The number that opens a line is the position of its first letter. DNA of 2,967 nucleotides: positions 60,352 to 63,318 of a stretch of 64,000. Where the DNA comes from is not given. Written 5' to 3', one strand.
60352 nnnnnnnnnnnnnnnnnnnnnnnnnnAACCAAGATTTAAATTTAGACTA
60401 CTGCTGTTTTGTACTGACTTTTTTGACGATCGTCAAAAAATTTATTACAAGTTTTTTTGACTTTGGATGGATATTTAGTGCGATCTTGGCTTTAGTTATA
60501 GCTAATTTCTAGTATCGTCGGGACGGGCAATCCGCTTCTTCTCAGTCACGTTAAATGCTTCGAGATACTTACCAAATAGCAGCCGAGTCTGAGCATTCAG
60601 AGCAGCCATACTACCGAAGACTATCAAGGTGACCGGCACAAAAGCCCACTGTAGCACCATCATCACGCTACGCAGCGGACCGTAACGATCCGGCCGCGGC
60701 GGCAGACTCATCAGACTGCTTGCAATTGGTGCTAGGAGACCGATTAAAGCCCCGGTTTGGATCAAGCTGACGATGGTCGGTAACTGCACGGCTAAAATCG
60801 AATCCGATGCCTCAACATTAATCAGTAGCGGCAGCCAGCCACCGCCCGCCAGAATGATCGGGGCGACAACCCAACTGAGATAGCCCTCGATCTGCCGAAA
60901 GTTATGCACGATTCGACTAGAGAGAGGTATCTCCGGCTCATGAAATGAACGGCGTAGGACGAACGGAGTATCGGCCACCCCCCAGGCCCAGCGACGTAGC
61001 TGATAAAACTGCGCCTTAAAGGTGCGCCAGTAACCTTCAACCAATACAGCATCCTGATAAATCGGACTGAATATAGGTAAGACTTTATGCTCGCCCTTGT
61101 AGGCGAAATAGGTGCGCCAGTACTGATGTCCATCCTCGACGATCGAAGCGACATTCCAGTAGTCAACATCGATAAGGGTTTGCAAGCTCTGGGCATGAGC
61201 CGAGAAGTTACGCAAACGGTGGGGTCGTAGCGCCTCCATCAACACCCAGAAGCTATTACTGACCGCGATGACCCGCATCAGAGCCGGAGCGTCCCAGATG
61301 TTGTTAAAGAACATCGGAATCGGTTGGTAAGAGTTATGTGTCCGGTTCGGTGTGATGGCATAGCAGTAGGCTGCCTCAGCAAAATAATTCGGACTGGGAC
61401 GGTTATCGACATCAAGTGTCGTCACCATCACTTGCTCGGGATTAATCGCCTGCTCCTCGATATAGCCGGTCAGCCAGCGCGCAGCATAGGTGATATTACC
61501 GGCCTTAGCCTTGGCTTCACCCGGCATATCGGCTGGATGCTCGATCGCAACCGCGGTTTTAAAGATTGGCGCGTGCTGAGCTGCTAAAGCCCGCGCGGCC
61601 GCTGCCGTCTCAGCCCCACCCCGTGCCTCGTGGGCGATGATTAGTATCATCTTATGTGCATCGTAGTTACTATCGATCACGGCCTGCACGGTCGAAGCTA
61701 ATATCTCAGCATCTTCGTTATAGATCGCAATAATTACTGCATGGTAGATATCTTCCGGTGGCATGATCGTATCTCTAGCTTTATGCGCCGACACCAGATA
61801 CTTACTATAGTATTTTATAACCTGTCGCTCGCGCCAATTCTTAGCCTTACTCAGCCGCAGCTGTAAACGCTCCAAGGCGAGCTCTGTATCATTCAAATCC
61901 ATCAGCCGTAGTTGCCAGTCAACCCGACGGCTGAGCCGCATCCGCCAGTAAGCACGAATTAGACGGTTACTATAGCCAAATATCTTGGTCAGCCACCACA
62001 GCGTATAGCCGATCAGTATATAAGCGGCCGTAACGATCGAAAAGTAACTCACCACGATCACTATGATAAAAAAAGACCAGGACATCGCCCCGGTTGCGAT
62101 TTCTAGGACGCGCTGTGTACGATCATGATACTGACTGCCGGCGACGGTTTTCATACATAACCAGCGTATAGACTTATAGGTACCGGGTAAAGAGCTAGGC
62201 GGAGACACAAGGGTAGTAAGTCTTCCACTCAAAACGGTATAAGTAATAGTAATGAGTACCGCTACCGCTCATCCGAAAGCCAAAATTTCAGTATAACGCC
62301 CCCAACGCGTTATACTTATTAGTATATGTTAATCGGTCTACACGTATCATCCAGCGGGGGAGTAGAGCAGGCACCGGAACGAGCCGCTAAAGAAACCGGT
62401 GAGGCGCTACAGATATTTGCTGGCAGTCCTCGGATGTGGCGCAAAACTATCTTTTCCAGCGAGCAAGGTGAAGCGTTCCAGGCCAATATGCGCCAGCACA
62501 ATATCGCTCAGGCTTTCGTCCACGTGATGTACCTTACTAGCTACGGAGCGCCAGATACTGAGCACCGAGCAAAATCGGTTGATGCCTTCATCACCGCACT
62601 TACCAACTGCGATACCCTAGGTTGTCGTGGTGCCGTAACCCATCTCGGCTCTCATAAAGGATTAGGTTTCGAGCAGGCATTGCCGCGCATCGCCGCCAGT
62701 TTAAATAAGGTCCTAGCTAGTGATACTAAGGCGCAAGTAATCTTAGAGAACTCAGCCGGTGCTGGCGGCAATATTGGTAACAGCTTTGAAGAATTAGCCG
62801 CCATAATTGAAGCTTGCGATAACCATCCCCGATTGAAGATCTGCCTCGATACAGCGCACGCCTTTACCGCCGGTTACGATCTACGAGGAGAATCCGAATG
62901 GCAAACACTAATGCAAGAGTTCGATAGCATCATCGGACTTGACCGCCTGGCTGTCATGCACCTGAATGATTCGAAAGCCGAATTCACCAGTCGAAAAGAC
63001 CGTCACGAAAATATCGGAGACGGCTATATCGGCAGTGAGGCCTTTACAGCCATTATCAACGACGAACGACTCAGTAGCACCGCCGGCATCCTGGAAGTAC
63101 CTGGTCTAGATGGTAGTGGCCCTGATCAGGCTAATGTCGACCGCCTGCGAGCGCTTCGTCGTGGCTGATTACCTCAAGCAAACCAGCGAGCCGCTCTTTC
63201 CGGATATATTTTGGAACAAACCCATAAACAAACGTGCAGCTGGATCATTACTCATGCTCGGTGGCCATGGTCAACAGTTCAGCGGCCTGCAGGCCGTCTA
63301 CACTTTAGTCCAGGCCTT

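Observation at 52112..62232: Cell-surface polysaccharide locus: QxxRW processive GT2 synthase plus GH1 plus GH-like plus two GT4 plus a beta-helix surface protein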

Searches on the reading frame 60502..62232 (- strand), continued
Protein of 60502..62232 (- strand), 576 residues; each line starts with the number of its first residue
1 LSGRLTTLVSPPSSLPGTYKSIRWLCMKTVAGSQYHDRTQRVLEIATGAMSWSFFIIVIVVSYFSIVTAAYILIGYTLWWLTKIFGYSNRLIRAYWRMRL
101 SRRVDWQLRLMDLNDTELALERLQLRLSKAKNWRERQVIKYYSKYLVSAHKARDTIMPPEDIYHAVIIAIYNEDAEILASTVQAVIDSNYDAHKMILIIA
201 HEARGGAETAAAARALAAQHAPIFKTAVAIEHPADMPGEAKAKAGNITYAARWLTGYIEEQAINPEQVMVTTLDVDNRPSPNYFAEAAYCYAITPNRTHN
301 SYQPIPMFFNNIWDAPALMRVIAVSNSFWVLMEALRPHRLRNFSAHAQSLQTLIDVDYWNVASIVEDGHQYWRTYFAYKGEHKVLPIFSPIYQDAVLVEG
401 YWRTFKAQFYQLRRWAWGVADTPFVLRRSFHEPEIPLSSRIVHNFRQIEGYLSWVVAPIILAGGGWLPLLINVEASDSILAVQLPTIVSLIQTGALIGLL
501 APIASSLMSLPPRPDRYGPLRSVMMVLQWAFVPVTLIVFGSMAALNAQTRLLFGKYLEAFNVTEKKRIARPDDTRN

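Call 27: fold_search(model_id=the predicted structure, library=pdb)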
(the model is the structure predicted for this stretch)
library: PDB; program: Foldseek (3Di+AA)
matches with E <= 10: 621; with E <= 0.001: 158
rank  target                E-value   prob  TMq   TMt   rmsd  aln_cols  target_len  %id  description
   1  7sp7_A                1.1e-09  1.00  0.45  0.49   8.8       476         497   13  Chlorella virus hyaluronan synthase inhibited by UDP (released 2022-04-06)
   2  8sne_A                1.5e-09  1.00  0.40  0.44  17.0       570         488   14  Chlorella virus Hyaluronan Synthase bound to GlcA extended GlcNAc primer and UDP (released 2024-05-01)
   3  9b8v_E                1.6e-09  1.00  0.44  0.30  21.2       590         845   14  AlphaFold2 informed cryo-EM model of the E. coli cellulose synthase BcsAG3B6 complex (released 2025-02-19)
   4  7sp8_A                1.6e-09  1.00  0.41  0.45  15.7       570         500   13  Chlorella virus Hyaluronan Synthase bound to UDP-GlcNAc (released 2022-04-06)
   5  7sp9_A                2.3e-09  1.00  0.40  0.44  15.9       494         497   13  Chlorella virus Hyaluronan Synthase in the GlcNAc-primed channel-closed state (released 2022-04-06)
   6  9fnn_A                2.3e-09  1.00  0.44  0.32  21.2       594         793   14  Cryo-EM structure of the c-di-GMP-saturated 'crown'less Bcs macrocomplex for cellulose secretion in E. coli (released 2024-10-16)
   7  9yq4_A                2.4e-09  1.00  0.45  0.50   8.4       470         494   14  Chlorella virus hyaluronan synthase bound to a proofreading UDP-GlcA (released 2025-12-10)
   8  9yq5_A                3.0e-09  1.00  0.41  0.45  17.2       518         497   14  Chlorella virus hyaluronan synthase bound to an inserted UDP-GlcA (released 2025-12-10)
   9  4p00_A                4.6e-09  1.00  0.43  0.34  18.7       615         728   16  Bacterial Cellulose Synthase in complex with cyclic-di-GMP and UDP (released 2014-04-09)
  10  8snc_A                4.6e-09  1.00  0.39  0.42  17.6       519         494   14  Chlorella virus Hyaluronan Synthase bound to GlcA extended GlcNAc primer (released 2024-05-01)
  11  5ej1_A                9.4e-09  1.00  0.42  0.34  19.6       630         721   14  Pre-translocation state of bacterial cellulose synthase (released 2016-03-30)
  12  9yq2_A                1.1e-08  1.00  0.38  0.42  18.3       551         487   13  Chlorella virus hyaluronan synthase bound to DDM (released 2025-12-10)
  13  8smn_A                1.1e-08  1.00  0.42  0.44  16.5       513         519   11  Xenopus laevis hyaluronan synthase 1, nascent HA polymer bound state (released 2024-05-01)
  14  9fp0_A                1.4e-08  1.00  0.39  0.29  20.2       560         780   15  Cryo-EM structure of the 'crown'less Bcs macrocomplex for E. coli cellulose secretion in non-saturating c-di-GMP (loca (released 2024-10-16)
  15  9fmz_A                1.7e-08  1.00  0.42  0.30  21.6       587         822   14  Cryo-EM structure of the c-di-GMP-bound synthase:pEtN transferase complex (BcsA-Bct-G3) from the E. coli cellulose sec (released 2024-10-16)
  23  4hg6_A                2.3e-07  1.00  0.43  0.33  16.4       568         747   17  Structure of a cellulose synthase - cellulose translocation intermediate (released 2012-12-19)
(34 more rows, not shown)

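Call 38: search_protein_families(library=pfam, alignment_id=A1, max_evalue=1)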
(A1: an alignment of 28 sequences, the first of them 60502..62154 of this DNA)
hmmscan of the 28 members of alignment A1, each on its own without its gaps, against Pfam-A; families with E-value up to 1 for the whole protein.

A. member 1, window:60502-62154:- (550 aa): 1 family
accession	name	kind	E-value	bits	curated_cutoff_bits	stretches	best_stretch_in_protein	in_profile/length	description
PF03142.21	Chitin_synth_2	-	0.063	12.4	27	1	131-175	20-65/527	Chitin synthase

B. families by the number of members that match (of 28 scanned): 16 families
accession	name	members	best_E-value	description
PF00535.33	Glycos_transf_2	16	0.00021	Glycosyl transferase family 2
PF13632.12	Glyco_trans_2_3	14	2.2e-05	Glycosyl transferase family group 2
PF13641.12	Glyco_tranf_2_3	8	8.8e-06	Glycosyltransferase like family 2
PF03142.21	Chitin_synth_2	6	0.00018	Chitin synthase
PF18716.7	VATC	2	0.094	Vms1-associating treble clef domain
PF03186.18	CobD_Cbib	1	0.041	CobD/Cbib protein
PF14257.11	DUF4349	1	0.079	Domain of unknown function (DUF4349)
PF04336.18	ACP_PD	1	0.1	Acyl carrier protein phosphodiesterase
PF09252.15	Feld-I_B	1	0.2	Allergen Fel d I-B chain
PF12351.13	Fig1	1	0.2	Ca2+ regulator and membrane fusion protein Fig1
PF15643.12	Tox-PL-2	1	0.24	Papain fold toxin 2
PF15188.11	CCDC-167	1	0.31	Coiled-coil domain-containing protein 167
PF06512.18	Na_trans_assoc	1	0.32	Sodium ion transport-associated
PF17402.7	DUF5408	1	0.43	Family of unknown function (DUF5408)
PF04341.17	DUF485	1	0.57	Protein of unknown function, DUF485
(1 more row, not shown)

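Call 39: search_protein_families(library=ncbifam, alignment_id=A1, max_evalue=1)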
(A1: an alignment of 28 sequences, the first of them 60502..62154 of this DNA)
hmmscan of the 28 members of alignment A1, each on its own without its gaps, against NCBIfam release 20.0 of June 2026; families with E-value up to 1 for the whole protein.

A. member 1, window:60502-62154:- (550 aa): 1 family
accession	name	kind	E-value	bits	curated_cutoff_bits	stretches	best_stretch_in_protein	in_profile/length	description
TIGR03030.1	CelA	equivalog_domain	0.00083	17.5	699.1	1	140-230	135-229/714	UDP-forming cellulose synthase catalytic subunit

B. families by the number of members that match (of 28 scanned): 13 families
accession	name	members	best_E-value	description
TIGR03030.1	CelA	10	0.00037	UDP-forming cellulose synthase catalytic subunit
TIGR04242.1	nodulat_NodC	5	0.018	chitooligosaccharide synthase NodC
NF053846.1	glyco_with_XrtP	2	0.0052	XrtP-associated glycosyltransferase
NF038299.1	EPS_HpsN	1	0.011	hormogonium polysaccharide biosynthesis glycosyltransferase HpsN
NF053827.1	RNA5-3helPhoH2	1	0.019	RNA 5'-3' helicase PhoH2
NF008558.0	PRK11498.1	1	0.027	UDP-forming cellulose synthase catalytic subunit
TIGR03469.1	HpnB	1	0.029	hopene-associated glycosyltransferase HpnB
NF041293.1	G6PDh_Azf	1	0.038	NAD-dependent glucose-6-phosphate dehydrogenase Azf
NF041137.2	B3_blaSPR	1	0.06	SPR family subclass B3 metallo-beta-lactamase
NF008079.0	PRK10818.1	1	0.092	septum site-determining protein MinD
NF003993.0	PRK05472.2-2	1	0.1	redox-sensing transcriptional repressor Rex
NF003277.0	PRK04266.1-3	1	0.14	fibrillarin-like rRNA/tRNA 2'-O-methyltransferase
NF038346.1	FtsX_actino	1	0.18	permease-like cell division protein FtsX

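Call 40: search_solved_structures(query=A1, max_evalue=1, show_alignments=2)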
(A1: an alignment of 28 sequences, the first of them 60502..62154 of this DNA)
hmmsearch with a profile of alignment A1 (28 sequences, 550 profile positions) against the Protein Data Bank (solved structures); distinct sequences matched with E-value up to 1: 11.
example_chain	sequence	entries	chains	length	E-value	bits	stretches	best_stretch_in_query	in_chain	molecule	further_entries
7m8q_C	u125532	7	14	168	0.26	12.9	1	78-173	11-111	Methane monooxygenase gamma chain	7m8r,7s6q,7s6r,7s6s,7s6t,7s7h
6vk4_C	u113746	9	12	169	0.26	12.9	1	78-173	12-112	Methane monooxygenase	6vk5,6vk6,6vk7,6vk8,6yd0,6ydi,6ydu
9t5p_E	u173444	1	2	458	0.28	12.7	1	19-60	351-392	Volume-regulated anion channel subunit LRRC8D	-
9dx7_E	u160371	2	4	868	0.42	12.2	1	19-60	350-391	Volume-regulated anion channel subunit LRRC8D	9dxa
6m04_A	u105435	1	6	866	0.5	11.9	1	19-60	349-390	Volume-regulated anion channel subunit LRRC8D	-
9t5m_A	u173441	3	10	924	0.53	11.8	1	19-60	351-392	Volume-regulated anion channel subunit LRRC8D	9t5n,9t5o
6d7k_C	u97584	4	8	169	0.58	11.7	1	77-172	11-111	Methane monooxygenase hydroxylase, MmoZ | Methane monooxygenase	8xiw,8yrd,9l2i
1mhy_G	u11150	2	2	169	0.66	11.5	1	78-172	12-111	METHANE MONOOXYGENASE HYDROXYLASE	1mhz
4gyj_A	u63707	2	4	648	0.78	11.3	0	98-165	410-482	Uncharacterized lipoprotein ybbD | Glycoside Hydrolase NagZ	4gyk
3bmx_A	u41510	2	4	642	0.98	10.9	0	98-165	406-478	Uncharacterized lipoprotein ybbD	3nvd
3lk6_A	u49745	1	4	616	0.98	10.9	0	98-165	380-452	Lipoprotein ybbD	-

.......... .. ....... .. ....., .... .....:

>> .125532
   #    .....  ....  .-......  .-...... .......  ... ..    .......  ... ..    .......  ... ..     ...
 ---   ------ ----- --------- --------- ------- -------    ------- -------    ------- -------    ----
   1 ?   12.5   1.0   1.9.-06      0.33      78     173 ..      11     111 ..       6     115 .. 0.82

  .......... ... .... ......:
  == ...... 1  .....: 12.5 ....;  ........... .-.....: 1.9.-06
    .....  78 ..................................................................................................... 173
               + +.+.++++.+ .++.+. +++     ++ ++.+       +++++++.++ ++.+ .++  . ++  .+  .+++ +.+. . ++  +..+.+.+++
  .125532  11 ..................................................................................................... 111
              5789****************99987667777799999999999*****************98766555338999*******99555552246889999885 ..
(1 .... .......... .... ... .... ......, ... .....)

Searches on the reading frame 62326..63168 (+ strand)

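Call 3: search_protein_families(library=pfam, proteins=[window:62326-63168:+], max_evalue=0.01)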
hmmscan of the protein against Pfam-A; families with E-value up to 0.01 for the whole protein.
window:62326-63168:+ (280 aa): 2 families
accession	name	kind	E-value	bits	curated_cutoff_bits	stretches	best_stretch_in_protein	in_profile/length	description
PF01261.30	AP_endonuc_2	-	1.7e-46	159.4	31.1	1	19-267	2-236/249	Xylose isomerase-like TIM barrel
PF01168.26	Ala_racemase_N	-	0.00017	21.8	24.1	0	124-218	101-198/220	Alanine racemase, N-terminal domain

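Call 4: search_protein_families(library=ncbifam, proteins=[window:62326-63168:+], max_evalue=0.01)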
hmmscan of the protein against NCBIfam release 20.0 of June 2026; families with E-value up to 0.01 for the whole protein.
window:62326-63168:+ (280 aa): 6 families
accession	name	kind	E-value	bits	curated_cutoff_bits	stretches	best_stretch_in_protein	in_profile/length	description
TIGR00587.1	nfo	subfamily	1.7e-76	257.2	129.65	1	2-275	2-277/279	deoxyribonuclease IV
NF002199.0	PRK01060.1-4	equivalog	3e-70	236.5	315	1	2-258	3-262/282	deoxyribonuclease IV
NF002197.0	PRK01060.1-2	equivalog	1.6e-68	230.9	376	1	1-260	10-272/289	deoxyribonuclease IV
NF002196.0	PRK01060.1-1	equivalog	1e-59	202.3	333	1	1-262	2-264/297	deoxyribonuclease IV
NF002198.0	PRK01060.1-3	equivalog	1.2e-26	93.9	244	1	1-246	3-227/253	deoxyribonuclease IV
NF041277.1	coba_remo_CbiR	equivalog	7.3e-07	28.9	105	1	63-229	62-205/249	cobamide remodeling phosphodiesterase CbiR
